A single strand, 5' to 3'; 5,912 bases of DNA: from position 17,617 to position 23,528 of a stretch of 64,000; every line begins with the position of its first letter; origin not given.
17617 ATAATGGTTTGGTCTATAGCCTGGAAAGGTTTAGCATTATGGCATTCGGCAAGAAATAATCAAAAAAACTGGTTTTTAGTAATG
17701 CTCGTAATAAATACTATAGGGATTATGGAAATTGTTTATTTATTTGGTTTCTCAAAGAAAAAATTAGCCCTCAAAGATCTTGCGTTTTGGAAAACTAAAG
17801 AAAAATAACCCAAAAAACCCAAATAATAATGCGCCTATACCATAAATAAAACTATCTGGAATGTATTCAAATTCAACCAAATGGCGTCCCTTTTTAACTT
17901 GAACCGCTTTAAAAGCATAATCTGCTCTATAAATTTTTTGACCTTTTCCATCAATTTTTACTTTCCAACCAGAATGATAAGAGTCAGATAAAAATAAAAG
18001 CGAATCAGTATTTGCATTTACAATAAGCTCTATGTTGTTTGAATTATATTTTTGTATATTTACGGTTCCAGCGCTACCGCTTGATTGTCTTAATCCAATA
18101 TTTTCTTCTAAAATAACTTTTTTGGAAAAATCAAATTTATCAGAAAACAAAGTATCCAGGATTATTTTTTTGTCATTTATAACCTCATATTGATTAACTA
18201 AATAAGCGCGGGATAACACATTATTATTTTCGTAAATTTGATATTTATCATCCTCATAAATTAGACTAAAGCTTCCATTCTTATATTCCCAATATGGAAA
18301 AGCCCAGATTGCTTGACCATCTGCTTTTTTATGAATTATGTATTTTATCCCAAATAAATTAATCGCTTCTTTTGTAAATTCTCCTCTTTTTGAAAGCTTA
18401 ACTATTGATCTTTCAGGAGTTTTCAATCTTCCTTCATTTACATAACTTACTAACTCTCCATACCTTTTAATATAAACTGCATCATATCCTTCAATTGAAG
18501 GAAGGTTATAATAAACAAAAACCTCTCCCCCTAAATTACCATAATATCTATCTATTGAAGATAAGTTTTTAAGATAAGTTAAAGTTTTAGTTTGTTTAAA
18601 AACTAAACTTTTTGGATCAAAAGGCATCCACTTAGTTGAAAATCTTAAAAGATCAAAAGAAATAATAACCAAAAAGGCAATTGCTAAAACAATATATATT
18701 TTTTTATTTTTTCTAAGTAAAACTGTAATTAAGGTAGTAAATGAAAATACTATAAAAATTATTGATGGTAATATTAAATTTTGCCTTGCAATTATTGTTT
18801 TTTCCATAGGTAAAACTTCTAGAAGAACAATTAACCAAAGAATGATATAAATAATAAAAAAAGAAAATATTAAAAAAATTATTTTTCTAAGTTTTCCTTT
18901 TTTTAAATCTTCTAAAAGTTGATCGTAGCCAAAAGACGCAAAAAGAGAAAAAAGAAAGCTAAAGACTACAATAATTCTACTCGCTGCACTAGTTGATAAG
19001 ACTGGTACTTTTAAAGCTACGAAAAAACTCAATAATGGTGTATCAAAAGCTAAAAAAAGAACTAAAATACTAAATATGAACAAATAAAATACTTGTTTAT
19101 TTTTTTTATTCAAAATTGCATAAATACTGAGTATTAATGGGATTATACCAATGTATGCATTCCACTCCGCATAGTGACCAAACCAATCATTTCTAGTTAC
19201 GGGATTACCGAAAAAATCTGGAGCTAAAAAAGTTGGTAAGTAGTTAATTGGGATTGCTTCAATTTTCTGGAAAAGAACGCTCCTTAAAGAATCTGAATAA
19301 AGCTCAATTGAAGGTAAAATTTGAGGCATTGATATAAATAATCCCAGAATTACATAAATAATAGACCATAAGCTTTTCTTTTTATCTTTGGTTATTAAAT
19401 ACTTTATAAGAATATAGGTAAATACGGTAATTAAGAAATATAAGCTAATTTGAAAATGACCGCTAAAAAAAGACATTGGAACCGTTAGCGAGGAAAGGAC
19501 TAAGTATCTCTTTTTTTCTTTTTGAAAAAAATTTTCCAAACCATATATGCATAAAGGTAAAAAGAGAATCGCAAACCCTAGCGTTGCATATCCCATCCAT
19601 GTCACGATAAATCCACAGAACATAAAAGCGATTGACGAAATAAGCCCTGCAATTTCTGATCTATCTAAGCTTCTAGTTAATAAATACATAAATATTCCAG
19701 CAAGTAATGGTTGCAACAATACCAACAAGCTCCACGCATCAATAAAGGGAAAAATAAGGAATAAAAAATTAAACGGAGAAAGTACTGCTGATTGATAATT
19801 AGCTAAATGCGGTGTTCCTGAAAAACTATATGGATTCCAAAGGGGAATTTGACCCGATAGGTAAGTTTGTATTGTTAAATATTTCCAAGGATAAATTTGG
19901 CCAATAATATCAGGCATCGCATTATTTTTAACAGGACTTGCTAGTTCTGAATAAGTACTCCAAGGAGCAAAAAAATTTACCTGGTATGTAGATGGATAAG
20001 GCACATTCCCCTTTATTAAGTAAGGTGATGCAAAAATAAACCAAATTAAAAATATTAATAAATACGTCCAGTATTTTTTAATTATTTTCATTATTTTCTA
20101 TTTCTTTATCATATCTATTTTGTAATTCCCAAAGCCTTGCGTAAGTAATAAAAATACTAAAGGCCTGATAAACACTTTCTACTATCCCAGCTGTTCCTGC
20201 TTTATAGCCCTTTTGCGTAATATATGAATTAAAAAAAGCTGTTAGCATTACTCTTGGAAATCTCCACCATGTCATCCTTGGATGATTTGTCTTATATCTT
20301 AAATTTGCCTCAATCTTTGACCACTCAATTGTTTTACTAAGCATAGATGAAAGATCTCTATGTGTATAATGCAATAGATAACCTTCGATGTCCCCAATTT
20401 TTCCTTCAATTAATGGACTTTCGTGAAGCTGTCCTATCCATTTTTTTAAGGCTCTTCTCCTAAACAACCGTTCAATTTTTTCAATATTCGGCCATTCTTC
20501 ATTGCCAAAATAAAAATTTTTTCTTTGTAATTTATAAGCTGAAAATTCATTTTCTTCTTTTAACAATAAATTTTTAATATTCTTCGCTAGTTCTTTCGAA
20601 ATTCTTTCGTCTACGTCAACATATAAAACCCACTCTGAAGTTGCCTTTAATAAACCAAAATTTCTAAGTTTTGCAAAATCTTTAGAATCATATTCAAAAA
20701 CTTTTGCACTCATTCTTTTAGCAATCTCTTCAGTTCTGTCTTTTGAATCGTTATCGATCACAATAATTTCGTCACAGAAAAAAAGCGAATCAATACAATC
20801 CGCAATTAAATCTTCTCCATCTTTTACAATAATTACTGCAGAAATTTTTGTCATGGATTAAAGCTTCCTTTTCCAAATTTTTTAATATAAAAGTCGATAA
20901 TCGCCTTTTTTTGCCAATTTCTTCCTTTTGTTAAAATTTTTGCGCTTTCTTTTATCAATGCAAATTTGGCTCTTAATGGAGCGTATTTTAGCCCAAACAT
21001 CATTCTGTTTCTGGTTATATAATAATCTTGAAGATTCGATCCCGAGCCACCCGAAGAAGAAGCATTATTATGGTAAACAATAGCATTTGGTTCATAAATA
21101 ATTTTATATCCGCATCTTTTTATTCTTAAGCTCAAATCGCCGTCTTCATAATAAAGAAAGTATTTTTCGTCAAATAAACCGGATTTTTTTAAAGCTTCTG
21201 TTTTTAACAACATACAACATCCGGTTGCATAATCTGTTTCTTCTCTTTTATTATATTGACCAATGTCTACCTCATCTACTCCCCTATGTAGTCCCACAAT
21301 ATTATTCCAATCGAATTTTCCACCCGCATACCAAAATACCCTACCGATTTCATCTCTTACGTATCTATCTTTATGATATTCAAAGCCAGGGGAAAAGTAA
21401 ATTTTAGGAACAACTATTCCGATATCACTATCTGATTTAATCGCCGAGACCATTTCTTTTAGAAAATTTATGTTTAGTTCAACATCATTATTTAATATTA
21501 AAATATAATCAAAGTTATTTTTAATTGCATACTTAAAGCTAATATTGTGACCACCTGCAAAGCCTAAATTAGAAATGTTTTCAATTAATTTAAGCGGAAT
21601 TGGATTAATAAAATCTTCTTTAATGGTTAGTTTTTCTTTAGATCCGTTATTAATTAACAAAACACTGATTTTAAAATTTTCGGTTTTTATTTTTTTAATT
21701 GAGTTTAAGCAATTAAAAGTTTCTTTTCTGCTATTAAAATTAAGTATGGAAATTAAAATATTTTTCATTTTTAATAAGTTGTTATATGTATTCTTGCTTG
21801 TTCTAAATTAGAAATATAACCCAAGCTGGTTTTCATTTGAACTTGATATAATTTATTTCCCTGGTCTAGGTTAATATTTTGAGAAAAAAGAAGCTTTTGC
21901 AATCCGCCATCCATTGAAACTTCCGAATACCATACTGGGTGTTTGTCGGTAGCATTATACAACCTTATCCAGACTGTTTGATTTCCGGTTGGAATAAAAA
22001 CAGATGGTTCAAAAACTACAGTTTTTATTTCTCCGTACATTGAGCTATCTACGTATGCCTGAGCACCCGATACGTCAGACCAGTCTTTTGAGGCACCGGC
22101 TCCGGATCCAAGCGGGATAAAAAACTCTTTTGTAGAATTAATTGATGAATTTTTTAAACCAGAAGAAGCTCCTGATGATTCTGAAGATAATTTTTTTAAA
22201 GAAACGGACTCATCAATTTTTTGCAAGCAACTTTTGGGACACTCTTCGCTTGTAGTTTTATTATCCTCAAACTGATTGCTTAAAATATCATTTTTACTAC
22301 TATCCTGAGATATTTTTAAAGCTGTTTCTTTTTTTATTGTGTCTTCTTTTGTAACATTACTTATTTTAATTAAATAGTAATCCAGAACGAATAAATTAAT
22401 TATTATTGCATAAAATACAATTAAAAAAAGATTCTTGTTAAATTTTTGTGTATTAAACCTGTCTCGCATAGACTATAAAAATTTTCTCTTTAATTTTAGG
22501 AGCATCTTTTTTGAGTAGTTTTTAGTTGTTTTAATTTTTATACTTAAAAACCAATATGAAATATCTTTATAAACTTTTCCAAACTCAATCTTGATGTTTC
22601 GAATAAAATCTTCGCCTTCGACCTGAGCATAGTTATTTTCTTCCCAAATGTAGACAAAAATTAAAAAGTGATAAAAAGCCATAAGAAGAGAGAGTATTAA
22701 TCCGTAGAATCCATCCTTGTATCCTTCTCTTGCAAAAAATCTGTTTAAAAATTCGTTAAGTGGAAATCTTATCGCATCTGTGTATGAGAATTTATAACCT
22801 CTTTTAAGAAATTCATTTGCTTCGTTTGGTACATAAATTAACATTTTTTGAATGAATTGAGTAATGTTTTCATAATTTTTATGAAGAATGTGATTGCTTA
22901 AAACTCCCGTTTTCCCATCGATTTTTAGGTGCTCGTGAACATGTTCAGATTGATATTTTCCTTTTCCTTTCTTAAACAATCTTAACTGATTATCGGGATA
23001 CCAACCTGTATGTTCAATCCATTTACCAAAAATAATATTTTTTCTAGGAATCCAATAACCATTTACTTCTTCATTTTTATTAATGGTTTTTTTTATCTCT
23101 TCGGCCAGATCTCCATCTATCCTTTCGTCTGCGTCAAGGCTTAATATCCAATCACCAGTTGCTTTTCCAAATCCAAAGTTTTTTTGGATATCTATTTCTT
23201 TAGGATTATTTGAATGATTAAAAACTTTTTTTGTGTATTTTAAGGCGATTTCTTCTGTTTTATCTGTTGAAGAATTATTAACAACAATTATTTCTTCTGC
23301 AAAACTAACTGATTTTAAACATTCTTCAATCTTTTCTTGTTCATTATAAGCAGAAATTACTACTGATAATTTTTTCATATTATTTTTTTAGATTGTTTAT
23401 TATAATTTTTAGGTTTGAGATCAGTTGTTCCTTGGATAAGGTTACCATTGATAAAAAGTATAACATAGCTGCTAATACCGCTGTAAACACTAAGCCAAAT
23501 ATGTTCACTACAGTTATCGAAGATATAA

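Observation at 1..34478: A 34 kb single-strand glycosylation supercluster dominated by GT-C membrane transferases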

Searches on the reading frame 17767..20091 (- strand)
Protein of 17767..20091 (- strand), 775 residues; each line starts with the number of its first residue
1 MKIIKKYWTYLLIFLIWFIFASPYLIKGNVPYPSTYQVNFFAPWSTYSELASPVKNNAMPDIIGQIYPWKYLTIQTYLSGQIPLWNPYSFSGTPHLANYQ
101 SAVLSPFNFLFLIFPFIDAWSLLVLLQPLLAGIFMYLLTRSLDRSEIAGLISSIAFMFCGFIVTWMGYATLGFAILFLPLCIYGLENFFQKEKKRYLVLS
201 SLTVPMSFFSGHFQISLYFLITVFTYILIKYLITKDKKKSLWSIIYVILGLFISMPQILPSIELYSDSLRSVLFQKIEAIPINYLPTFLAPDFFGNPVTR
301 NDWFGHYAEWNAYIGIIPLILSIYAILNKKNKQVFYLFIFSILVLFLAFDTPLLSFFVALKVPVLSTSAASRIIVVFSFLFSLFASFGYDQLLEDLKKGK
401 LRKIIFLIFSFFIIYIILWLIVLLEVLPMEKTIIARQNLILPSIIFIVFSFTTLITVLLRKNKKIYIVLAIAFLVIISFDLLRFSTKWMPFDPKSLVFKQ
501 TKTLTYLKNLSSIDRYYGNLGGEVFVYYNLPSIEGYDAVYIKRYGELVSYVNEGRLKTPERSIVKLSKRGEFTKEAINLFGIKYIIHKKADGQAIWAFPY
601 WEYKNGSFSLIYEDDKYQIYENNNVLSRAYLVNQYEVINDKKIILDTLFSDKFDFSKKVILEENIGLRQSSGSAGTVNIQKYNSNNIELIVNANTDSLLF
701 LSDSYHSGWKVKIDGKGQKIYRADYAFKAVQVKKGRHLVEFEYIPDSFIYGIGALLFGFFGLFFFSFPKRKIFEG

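Call 7: search_protein_families(library=pfam, proteins=[window:17767-20091:-], max_evalue=0.01)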
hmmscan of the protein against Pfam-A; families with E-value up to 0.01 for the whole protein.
window:17767-20091:- (775 aa): 1 family
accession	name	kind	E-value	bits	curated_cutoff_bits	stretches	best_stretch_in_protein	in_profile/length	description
PF09586.16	YfhO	-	1.2e-32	113.6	28.5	2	104-634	73-596/835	Bacterial membrane protein YfhO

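Call 19: search_solved_structures(query=window:17767-20091:-, max_evalue=1)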
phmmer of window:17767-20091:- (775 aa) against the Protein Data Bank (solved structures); distinct sequences matched with E-value up to 1: 0.

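Call 22: find_encoding_contigs(protein=window:17767-20091:-, flank=10000, max_places=6)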
Protein window:17767-20091:- (775 aa): 4 contigs read that carry it; 1 place shown.
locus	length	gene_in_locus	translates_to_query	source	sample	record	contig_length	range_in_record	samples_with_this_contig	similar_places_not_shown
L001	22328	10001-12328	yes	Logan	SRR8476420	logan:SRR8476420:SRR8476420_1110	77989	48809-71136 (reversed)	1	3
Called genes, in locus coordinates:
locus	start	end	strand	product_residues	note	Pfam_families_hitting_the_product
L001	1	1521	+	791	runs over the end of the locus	PF09586:YfhO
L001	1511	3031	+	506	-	-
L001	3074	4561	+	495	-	PF09586:YfhO (weak), PF10131:PTPS_related, PF13231:PMT_2 (weak)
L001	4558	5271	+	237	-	PF13641:Glyco_tranf_2_3 (weak), PF00535:Glycos_transf_2, PF10111:Glyco_tranf_2_2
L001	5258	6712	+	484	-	PF01943:Polysacc_synt, PF13440:Polysacc_synt_3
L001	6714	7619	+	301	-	PF00535:Glycos_transf_2, PF10111:Glyco_tranf_2_2 (faint)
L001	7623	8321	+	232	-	-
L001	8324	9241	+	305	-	PF00535:Glycos_transf_2, PF13641:Glyco_tranf_2_3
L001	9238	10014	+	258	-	PF00535:Glycos_transf_2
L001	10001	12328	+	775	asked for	PF09586:YfhO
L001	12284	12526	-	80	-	PF18893:DUF5652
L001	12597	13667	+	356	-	PF00534:Glycos_transf_1, PF13692:Glyco_trans_1_4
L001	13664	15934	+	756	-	PF09586:YfhO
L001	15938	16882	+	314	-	PF00535:Glycos_transf_2, PF13641:Glyco_tranf_2_3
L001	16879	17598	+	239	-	PF00535:Glycos_transf_2, PF10111:Glyco_tranf_2_2, PF13641:Glyco_tranf_2_3 (weak)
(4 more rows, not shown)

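Call 69: search_protein_families(library=ncbifam, proteins=[window:17767-20091:-], max_evalue=0.001)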
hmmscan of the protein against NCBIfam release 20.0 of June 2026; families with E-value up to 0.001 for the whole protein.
window:17767-20091:- (775 aa): 2 families
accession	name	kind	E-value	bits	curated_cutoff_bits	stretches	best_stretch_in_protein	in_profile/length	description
NF047590.1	GlcsyltransPgfM2Strep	equivalog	7e-13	47.6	1500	2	692-752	803-863/884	glycosyltransferase PgfM2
NF047589.1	GlcsyltransPgfM1Strep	equivalog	3.5e-06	25.4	1400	1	676-757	860-942/955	glycosyltransferase PgfM1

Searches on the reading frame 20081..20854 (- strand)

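Call 7: search_protein_families(library=pfam, proteins=[window:20081-20854:-], max_evalue=0.01)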
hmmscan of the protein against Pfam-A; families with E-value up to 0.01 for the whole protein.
window:20081-20854:- (258 aa): 4 families
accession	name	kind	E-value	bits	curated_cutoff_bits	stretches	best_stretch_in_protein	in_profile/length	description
PF00535.33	Glycos_transf_2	-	3.1e-15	56.9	23.3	1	5-134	1-140/168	Glycosyl transferase family 2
PF13704.12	Glyco_tranf_2_4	-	1.7e-06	28.8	27.5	1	25-89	17-88/98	Glycosyl transferase family 2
PF10111.15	Glyco_tranf_2_2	-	0.00037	20.5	27.3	1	28-94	30-104/276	Glycosyltransferase like family 2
PF13896.12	Glyco_transf_49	-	0.0035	17.1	27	1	62-102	120-160/329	Glycosyl-transferase for dystroglycan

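Call 17: search_protein_families(library=ncbifam, proteins=[window:20081-20854:-], max_evalue=0.001)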
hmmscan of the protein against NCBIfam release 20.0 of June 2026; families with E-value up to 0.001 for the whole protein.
window:20081-20854:- (258 aa): 7 families
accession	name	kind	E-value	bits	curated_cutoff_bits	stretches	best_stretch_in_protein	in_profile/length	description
TIGR04283.1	glyco_like_mftF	equivalog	3.5e-10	39.9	182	1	5-110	2-110/221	TIGR04283 family arsenosugar biosynthesis glycosyltransferase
TIGR04195.1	S_glycosyl_SunS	equivalog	1.7e-08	33.7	350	1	4-94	59-152/421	SunS family peptide S-glycosyltransferase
NF007482.0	PRK10073.1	equivalog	3e-07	29.8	423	1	2-100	6-113/334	glycosyltransferase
NF010496.0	PRK13915.1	equivalog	1.6e-05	24.1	262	1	3-56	32-92/307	glucosyl-3-phosphoglycerate synthase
TIGR03965.1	mycofact_glyco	equivalog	3.6e-05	22.8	280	1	3-82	75-164/467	mycofactocin biosynthesis glycosyltransferase MftF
TIGR04182.1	glyco_TIGR04182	equivalog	0.0002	20.9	325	1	13-92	11-92/293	S-layer glycoprotein N-glycosyltransferase AglJ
NF038302.1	EPS_HpsE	equivalog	0.00096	18.2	300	0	29-128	35-140/307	hormogonium polysaccharide biosynthesis glycosyltransferase HpsE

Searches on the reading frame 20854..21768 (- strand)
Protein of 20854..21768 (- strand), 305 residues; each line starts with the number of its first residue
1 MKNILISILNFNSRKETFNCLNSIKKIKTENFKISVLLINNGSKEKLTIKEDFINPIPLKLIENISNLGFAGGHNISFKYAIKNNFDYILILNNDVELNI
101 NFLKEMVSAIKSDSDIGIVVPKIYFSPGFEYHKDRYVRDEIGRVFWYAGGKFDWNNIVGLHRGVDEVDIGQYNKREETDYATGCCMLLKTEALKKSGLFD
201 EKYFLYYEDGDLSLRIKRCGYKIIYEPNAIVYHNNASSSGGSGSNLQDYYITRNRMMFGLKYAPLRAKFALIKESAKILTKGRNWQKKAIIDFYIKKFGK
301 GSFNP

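Call 7: search_protein_families(library=pfam, proteins=[window:20854-21768:-], max_evalue=0.01)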
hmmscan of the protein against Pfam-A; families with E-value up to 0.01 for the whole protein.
window:20854-21768:- (305 aa): 4 families
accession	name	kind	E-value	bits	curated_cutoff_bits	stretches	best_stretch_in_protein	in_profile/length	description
PF00535.33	Glycos_transf_2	-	1.9e-11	44.6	23.3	1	8-195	4-166/168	Glycosyl transferase family 2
PF13641.12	Glyco_tranf_2_3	-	1.6e-07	32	27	1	10-240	9-218/230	Glycosyltransferase like family 2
PF13632.12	Glyco_trans_2_3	-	1.2e-05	25.6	27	1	182-276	73-161/198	Glycosyl transferase family group 2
PF13506.12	Glyco_transf_21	-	0.00078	19.4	21.7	0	175-233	96-154/174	Glycosyl transferase family 21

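Call 17: search_protein_families(library=ncbifam, proteins=[window:20854-21768:-], max_evalue=0.001)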
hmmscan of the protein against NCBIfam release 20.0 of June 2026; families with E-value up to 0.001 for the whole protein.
window:20854-21768:- (305 aa): 6 families
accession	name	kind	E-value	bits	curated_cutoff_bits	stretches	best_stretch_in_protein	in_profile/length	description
TIGR01556.1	rhamnosyltran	subfamily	1.1e-18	67.5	200.55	2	22-123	12-112/281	rhamnosyltransferase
NF038299.1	EPS_HpsN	equivalog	2.4e-10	39.9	425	1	78-241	73-228/317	hormogonium polysaccharide biosynthesis glycosyltransferase HpsN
TIGR03965.1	mycofact_glyco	equivalog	1.1e-09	37.7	280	1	176-235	224-282/467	mycofactocin biosynthesis glycosyltransferase MftF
TIGR03937.1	PgaC_IcaA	equivalog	4.2e-09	35.9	422.3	0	4-119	47-159/407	poly-beta-1,6-N-acetyl-D-glucosamine synthase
NF041875.1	EPS_EpsD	equivalog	5.2e-08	32.7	370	1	163-238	139-211/325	exopolysaccharide biosynthesis glycosyltransferase EpsD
TIGR03111.1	glyc2_xrt_Gpos1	hypoth_equivalog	0.00014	20.8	363.95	1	4-119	51-165/439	TIGR03111 family XrtG-associated glycosyltransferase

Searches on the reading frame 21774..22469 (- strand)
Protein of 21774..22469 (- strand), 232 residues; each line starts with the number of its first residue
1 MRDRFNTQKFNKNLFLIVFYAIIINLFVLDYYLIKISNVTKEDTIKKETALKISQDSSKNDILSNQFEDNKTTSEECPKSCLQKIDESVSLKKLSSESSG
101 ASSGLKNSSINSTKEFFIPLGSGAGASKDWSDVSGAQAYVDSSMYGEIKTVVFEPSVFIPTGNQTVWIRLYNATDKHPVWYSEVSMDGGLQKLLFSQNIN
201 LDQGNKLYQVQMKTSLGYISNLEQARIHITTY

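Call 7: search_protein_families(library=pfam, proteins=[window:21774-22469:-], max_evalue=0.01)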
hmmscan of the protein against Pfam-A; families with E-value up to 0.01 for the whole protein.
window:21774-22469:- (232 aa): 0 families

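Call 17: search_protein_families(library=ncbifam, proteins=[window:21774-22469:-], max_evalue=0.001)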
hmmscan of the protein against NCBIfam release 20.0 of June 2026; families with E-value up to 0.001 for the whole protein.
window:21774-22469:- (232 aa): 0 families

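Call 67: search_protein_representatives(protein=window:21774-22469:-)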
Query: 232 residues. Proteins with E-value up to 0.001 (for the whole library): 859; up to 1e-10: 437; up to 1e-30: 140. The best 150 are listed.
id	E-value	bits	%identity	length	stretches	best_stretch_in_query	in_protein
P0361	5.3e-110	382.5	77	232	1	1-232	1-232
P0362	7.5e-52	192.5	58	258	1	74-232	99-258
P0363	2.4e-51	190.9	51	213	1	15-232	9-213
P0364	3.0e-51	190.5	47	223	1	21-231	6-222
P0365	4.3e-51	190.0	46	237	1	9-231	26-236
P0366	2.1e-48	181.3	52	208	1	64-232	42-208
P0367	1.5e-46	175.2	49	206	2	72-231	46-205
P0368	3.0e-46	174.2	47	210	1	54-231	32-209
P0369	5.4e-45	170.1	52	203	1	68-230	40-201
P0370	7.1e-45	169.7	46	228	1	6-230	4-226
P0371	7.6e-45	169.6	51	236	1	69-232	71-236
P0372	3.2e-44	167.6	45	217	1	16-232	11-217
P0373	8.8e-44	166.2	51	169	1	70-231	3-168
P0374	1.3e-43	165.6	53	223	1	71-230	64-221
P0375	1.5e-43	165.4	43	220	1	16-230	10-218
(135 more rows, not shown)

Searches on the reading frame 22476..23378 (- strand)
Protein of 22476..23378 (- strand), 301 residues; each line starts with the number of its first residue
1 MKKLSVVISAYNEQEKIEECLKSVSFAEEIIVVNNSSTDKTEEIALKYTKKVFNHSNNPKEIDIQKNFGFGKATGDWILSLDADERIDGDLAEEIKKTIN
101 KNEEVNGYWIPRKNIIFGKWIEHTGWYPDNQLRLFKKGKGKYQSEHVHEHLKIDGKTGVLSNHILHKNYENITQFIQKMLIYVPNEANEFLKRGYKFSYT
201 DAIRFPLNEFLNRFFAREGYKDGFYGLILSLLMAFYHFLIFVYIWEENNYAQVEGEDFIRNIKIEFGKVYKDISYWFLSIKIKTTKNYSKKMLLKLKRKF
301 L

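Call 7: search_protein_families(library=pfam, proteins=[window:22476-23378:-], max_evalue=0.01)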
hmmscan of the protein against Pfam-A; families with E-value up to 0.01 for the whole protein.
window:22476-23378:- (301 aa): 3 families
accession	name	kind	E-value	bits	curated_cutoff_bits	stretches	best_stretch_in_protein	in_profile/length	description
PF00535.33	Glycos_transf_2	-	1.6e-22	80.7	23.3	1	5-138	1-145/168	Glycosyl transferase family 2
PF10111.15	Glyco_tranf_2_2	-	2e-05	24.7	27.3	1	5-100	1-107/276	Glycosyltransferase like family 2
PF13704.12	Glyco_tranf_2_4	-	7.2e-05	23.7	27.5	1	17-86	7-83/98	Glycosyl transferase family 2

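Call 17: search_protein_families(library=ncbifam, proteins=[window:22476-23378:-], max_evalue=0.001)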
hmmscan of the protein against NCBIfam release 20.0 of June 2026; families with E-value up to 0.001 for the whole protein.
window:22476-23378:- (301 aa): 13 families
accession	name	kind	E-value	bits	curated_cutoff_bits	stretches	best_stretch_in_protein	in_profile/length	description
TIGR04283.1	glyco_like_mftF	equivalog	3.5e-15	56.2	182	1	4-108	1-106/221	TIGR04283 family arsenosugar biosynthesis glycosyltransferase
NF007482.0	PRK10073.1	equivalog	1.7e-11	43.8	423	1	2-97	6-108/334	glycosyltransferase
TIGR03937.1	PgaC_IcaA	equivalog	4.4e-07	29.2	422.3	1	2-105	45-156/407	poly-beta-1,6-N-acetyl-D-glucosamine synthase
NF050050.1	ProtGlycPglI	equivalog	4.9e-07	29.4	500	1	1-107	1-117/306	GalNAc(5)-diNAcBac-PP-undecaprenol beta-1,3-glucosyltransferase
NF038302.1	EPS_HpsE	equivalog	6.3e-06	25.4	300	1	3-88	2-100/307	hormogonium polysaccharide biosynthesis glycosyltransferase HpsE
NF045692.1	OglycostaseCruG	equivalog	1.6e-05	24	600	1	2-101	41-154/386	2'-O-glycosyltransferase CruG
NF010496.0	PRK13915.1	equivalog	1.8e-05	24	262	1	2-65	31-101/307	glucosyl-3-phosphoglycerate synthase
NF047683.1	TeichurnBiosyTuaG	equivalog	1.9e-05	24.5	400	1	3-93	7-105/252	teichuronic acid biosynthesis protein TuaG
TIGR04182.1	glyco_TIGR04182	equivalog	8e-05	22.2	325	1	5-97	3-95/293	S-layer glycoprotein N-glycosyltransferase AglJ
NF053739.1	GlytfEpsEBac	equivalog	9.2e-05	21.5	450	1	3-84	2-92/265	glycosyltransferase EpsE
NF007986.1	PRK10714.1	equivalog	0.00013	21.1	529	1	1-104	5-117/316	undecaprenyl-phosphate 4-deoxy-4-formamido-L-arabinose transferase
NF041875.1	EPS_EpsD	equivalog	0.00017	21.1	370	1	4-93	1-98/325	exopolysaccharide biosynthesis glycosyltransferase EpsD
NF058614.1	PPMAGASynPpgS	equivalog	0.00051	19.5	370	1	6-58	4-57/226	polyprenyl-phospho-N-acetylgalactosaminyl synthase PpgS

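Call 70: search_solved_structures(query=window:22476-23378:-, max_evalue=0.001)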
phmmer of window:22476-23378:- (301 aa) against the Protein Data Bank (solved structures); distinct sequences matched with E-value up to 0.001: 8.
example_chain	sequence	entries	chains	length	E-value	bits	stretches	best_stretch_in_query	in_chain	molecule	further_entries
22ao_A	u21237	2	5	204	6.3e-19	71.6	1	5-178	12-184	GmaR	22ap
6p61_A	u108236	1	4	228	1.6e-08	37.5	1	4-103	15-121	Glycosyltransferase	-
5mlz_A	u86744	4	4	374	4e-05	26.3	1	3-98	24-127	Dolichol monophosphate mannose synthase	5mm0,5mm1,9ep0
9bhc_C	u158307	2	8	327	0.00013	24.6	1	1-102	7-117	Undecaprenyl-phosphate 4-deoxy-4-formamido-L-arabinose transferase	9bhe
8vxh_A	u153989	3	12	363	0.00016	24.3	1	1-102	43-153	Undecaprenyl-phosphate 4-deoxy-4-formamido-L-arabinose transferase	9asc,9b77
5tze_C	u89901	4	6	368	0.00043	22.9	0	3-96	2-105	Glycosyl transferase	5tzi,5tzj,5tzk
5tz8_A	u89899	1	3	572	0.00082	22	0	3-96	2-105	Glycosyl transferase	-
3bcv_A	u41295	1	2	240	0.00091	21.8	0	2-92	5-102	Putative glycosyltransferase protein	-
